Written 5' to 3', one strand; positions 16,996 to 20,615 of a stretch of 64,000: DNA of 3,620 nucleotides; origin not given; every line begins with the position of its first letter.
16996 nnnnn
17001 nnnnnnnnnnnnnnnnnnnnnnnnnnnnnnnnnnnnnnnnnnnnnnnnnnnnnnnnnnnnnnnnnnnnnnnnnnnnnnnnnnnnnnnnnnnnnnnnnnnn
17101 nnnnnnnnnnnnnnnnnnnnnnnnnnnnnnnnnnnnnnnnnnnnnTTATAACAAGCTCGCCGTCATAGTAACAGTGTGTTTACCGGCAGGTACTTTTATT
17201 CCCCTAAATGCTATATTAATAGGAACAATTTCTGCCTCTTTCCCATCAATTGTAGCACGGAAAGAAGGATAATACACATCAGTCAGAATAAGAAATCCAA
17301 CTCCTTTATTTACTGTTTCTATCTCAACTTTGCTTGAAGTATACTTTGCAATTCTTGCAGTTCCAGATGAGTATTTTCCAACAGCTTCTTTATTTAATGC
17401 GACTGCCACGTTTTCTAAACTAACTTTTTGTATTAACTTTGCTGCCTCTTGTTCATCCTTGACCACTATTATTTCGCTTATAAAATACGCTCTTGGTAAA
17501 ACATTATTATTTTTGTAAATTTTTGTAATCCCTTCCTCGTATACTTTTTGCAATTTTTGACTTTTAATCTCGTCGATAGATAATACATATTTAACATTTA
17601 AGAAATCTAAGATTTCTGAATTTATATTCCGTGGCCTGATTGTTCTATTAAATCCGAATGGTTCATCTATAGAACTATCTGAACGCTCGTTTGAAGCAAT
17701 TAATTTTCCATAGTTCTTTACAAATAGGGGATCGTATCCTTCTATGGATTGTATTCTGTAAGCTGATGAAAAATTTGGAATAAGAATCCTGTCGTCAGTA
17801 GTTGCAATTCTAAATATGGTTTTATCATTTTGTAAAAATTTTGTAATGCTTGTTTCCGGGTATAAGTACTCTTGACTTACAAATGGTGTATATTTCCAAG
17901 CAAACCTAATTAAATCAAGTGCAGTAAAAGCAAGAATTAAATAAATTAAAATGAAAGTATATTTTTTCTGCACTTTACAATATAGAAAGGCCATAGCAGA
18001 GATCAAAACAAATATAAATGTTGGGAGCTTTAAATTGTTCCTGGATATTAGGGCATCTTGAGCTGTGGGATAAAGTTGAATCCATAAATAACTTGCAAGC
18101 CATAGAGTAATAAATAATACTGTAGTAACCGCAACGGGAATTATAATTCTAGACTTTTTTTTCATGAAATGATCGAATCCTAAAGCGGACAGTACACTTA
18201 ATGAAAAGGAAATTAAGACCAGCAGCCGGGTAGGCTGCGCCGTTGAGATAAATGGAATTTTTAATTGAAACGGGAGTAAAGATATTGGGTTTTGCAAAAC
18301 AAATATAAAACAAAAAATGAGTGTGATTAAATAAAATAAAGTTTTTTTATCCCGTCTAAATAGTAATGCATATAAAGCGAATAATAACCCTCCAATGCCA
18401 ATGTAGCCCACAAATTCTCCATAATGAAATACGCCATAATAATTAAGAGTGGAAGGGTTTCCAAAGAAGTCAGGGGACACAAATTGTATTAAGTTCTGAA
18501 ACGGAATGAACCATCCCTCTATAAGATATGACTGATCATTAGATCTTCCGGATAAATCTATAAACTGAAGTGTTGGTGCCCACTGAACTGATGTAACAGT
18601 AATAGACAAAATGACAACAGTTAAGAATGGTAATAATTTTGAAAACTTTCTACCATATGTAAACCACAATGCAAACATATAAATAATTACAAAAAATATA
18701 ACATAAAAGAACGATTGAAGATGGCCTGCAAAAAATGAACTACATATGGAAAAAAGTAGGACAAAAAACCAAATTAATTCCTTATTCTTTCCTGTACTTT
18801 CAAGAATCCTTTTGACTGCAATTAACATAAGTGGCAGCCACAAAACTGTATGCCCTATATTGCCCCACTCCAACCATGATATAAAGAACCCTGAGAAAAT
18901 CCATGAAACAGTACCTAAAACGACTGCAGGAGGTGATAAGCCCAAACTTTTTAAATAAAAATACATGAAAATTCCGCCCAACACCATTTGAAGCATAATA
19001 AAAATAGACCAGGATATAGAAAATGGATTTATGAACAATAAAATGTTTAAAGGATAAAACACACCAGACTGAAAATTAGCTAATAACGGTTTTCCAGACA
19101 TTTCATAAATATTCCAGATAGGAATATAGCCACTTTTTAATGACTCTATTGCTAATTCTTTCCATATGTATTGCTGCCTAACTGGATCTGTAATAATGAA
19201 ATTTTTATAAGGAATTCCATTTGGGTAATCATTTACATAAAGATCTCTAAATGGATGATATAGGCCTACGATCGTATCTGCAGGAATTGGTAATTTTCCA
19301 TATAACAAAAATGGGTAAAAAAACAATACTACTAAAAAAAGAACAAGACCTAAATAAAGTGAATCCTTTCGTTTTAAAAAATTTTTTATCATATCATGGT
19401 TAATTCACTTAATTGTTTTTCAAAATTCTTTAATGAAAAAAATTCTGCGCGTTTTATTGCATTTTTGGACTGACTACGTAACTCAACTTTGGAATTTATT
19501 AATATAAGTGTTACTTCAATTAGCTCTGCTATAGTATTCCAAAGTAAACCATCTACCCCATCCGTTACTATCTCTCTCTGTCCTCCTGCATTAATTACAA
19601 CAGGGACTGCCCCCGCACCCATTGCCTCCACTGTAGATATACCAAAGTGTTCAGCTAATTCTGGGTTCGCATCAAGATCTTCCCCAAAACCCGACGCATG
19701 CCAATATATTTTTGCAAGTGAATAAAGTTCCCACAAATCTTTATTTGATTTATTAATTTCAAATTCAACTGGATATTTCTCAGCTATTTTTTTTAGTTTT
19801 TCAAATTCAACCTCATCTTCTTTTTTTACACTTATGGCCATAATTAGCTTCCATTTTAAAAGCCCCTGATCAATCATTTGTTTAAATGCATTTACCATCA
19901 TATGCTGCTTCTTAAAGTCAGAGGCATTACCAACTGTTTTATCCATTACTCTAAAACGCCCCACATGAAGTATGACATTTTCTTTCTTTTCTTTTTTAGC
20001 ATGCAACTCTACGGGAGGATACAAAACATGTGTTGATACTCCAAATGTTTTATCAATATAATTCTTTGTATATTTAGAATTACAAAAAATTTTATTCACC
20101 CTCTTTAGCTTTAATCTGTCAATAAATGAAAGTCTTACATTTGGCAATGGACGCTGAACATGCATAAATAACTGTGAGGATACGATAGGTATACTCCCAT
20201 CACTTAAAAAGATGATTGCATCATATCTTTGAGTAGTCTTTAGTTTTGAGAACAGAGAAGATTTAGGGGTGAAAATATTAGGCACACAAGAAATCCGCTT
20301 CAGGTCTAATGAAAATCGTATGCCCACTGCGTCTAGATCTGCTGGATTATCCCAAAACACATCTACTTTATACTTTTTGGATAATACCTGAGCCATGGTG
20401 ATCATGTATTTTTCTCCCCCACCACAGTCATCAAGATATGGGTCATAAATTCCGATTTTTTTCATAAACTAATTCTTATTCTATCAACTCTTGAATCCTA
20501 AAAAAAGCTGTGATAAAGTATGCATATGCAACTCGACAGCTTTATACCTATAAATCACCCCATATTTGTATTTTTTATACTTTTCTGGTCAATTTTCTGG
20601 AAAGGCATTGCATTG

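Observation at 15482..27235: Repeated modules pairing polyprenol-P-sugar synthase (GT2) genes with YfhO-like GT-C genes, reminiscent of the CsbB-YfhO lipoteichoic-acid glycosylation system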

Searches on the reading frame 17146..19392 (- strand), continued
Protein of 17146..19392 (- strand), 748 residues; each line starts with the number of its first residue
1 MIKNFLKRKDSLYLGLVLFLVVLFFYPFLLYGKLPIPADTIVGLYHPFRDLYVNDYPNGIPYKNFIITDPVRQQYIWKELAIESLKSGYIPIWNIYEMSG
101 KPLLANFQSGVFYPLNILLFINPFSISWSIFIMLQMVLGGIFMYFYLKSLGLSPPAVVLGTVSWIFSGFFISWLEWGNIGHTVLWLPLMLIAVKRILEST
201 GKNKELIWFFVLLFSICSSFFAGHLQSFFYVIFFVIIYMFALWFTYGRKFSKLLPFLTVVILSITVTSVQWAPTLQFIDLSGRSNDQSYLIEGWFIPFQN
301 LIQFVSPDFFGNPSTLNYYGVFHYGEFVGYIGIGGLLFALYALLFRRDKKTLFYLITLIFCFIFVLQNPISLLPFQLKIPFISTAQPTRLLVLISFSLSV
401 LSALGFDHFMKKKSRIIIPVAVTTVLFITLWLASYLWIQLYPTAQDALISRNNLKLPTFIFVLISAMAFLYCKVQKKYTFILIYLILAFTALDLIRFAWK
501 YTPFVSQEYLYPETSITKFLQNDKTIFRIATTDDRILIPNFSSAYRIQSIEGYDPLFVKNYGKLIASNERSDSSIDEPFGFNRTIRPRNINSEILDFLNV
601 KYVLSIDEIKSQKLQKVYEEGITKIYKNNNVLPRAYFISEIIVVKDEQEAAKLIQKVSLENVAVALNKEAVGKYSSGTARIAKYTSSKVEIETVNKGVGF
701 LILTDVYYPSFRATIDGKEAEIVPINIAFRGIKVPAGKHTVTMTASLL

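Call 52: fold_search(model_id=the predicted structure, library=pdb)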
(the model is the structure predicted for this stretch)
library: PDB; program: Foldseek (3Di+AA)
matches with E <= 10: 425; with E <= 0.001: 9
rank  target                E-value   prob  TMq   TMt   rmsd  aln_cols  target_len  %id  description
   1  5f15                  3.4e-06  1.00  0.43  0.55   8.7       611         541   11  Crystal Structure of ArnT from Cupriavidus metallidurans bound to Undecaprenyl phosphate (released 2016-02-17)
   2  6w98_A                5.6e-06  1.00  0.44  0.27  20.9       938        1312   10  Single-Particle Cryo-EM Structure of Arabinofuranosyltransferase AftD from Mycobacteria (released 2020-05-13)
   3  5ezm                  6.1e-06  1.00  0.40  0.52   9.3       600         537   12  Crystal Structure of ArnT from Cupriavidus metallidurans in the apo state (released 2016-02-17)
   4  9n9j_I                1.5e-05  1.00  0.33  0.35  14.0       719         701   10  Structure of a GRP94 folding intermediate engaged with a CCDC134- and FKBP11-bound secretory translocon (released 2025-11-19)
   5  6wby                  2.0e-05  1.00  0.43  0.27  20.6       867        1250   10  Single-Particle Cryo-EM Structure of Arabinofuranosyltransferase AftD from Mycobacteria, Mutant R1389S Class 2 (released 2020-05-13)
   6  8agc_A                2.0e-04  1.00  0.32  0.33  13.1       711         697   11  Structure of yeast oligosaccharylransferase complex with lipid-linked oligosaccharide and non-acceptor peptide bound (released 2022-12-07)
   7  3rce_A                5.5e-04  1.00  0.33  0.36  20.6       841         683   11  Bacterial oligosaccharyltransferase PglB (released 2011-06-15)
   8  8pn9_A                7.4e-04  1.00  0.29  0.33  19.1       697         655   11  Structure of human oligosaccharyltransferase OST-A complex bound to NGI-1 (released 2024-05-08)
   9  5ogl_A                9.2e-04  1.00  0.36  0.38  11.2       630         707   12  Structure of bacterial oligosaccharyltransferase PglB in complex with an acceptor peptide and an lipid-linked oligosac (released 2017-10-25)
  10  6gxc_A                2.4e-03  0.99  0.35  0.37  16.6       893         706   11  Bacterial oligosaccharyltransferase PglB in complex with an inhibitory peptide and a reactive lipid-linked oligosaccha (released 2018-11-14)
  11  7bve_A                3.7e-03  0.98  0.29  0.23  20.9       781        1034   12  Cryo-EM structure of Mycobacterium smegmatis arabinosyltransferase EmbC2-AcpM2 in complex with ethambutol (released 2020-04-29)
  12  6s7o_A                4.4e-03  1.00  0.36  0.41  16.6       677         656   12  Cryo-EM structure of human oligosaccharyltransferase complex OST-A (released 2019-12-18)
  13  6c26_A                7.1e-03  0.99  0.28  0.32  15.5       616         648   11  The Cryo-EM structure of a eukaryotic oligosaccharyl transferase complex (released 2018-01-31)
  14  9i5k_A                1.4e-02  0.98  0.24  0.34  19.5       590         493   13  Structure of the Chaetomium thermophilum Pmt4 homodimer (C2 symmetry) (released 2025-12-24)
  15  7bvf_B                2.2e-02  0.84  0.28  0.21  20.6       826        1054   10  Cryo-EM structure of Mycobacterium tuberculosis arabinosyltransferase EmbA-EmbB-AcpM2 in complex with ethambutol (released 2020-04-29)
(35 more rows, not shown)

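Call 72: list_cluster_members(proteins=[P0001, P0121])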
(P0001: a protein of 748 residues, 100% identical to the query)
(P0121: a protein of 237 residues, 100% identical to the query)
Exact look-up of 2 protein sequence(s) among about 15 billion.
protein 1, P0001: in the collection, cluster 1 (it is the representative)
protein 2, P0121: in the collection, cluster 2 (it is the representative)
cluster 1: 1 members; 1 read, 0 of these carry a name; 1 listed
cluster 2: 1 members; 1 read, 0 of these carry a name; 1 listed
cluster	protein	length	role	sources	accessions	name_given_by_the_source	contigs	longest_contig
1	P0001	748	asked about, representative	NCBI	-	-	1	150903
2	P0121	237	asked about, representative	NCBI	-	-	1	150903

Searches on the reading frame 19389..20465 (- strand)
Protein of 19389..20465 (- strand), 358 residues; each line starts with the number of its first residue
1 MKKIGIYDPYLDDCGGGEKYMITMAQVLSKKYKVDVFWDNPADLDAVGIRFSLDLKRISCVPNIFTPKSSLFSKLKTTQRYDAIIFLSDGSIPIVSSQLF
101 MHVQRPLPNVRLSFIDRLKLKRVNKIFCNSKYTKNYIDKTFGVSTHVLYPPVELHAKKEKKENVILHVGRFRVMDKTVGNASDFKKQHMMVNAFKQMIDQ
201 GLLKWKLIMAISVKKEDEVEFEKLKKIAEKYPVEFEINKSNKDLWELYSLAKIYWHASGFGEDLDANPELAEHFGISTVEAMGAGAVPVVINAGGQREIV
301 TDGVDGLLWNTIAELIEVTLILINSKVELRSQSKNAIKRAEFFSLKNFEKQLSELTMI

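Call 4: search_protein_families(library=pfam, proteins=[window:19389-20465:-], max_evalue=0.01)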
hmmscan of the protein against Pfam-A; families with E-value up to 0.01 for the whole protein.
window:19389-20465:- (358 aa): 3 families
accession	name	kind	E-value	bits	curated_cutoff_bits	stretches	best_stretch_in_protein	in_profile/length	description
PF00534.26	Glycos_transf_1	-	8.6e-17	61.6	26.4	1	178-326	21-159/172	Glycosyl transferases group 1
PF13692.12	Glyco_trans_1_4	-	1.3e-10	42.2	27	1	178-322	7-139/142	Glycosyl transferases group 1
PF13439.12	Glyco_transf_4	-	1.2e-06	29.1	28.5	1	15-154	2-168/170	Glycosyltransferase Family 4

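Call 71: search_protein_families(library=ncbifam, proteins=[window:19389-20465:-], max_evalue=0.001)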
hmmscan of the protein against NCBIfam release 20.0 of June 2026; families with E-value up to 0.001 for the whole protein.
window:19389-20465:- (358 aa): 8 families
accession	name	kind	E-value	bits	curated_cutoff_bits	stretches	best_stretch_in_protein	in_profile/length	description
TIGR03999.1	thiol_BshA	equivalog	1.4e-07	30.8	273.7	1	263-347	274-361/375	N-acetyl-alpha-D-glucosaminyl L-malate synthase BshA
TIGR03449.1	mycothiol_MshA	equivalog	2.5e-06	26.6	462.5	1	175-354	223-398/406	D-inositol-3-phosphate glycosyltransferase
NF041876.1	EPS_EpsE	equivalog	7.7e-06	25.4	400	1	268-310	302-344/389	exopolysaccharide biosynthesis GT4 family glycosyltransferase EpsE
TIGR02472.1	sucr_P_syn_N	equivalog_domain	1.6e-05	24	576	1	264-338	343-419/439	sucrose-phosphate synthase, putative, glycosyltransferase domain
TIGR02470.1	sucr_synth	equivalog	9.9e-05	20.6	810.4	1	205-312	589-694/784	sucrose synthase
NF041139.1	TreT_Thcocales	equivalog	0.00044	19.1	775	1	217-354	276-408/412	trehalose synthase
NF010698.0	PRK14098.1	equivalog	0.00055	18.7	754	1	154-302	289-422/489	starch synthase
TIGR02095.1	glgA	subfamily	0.00088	18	328.45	0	161-304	283-411/477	glycogen/starch synthase, ADP-glucose type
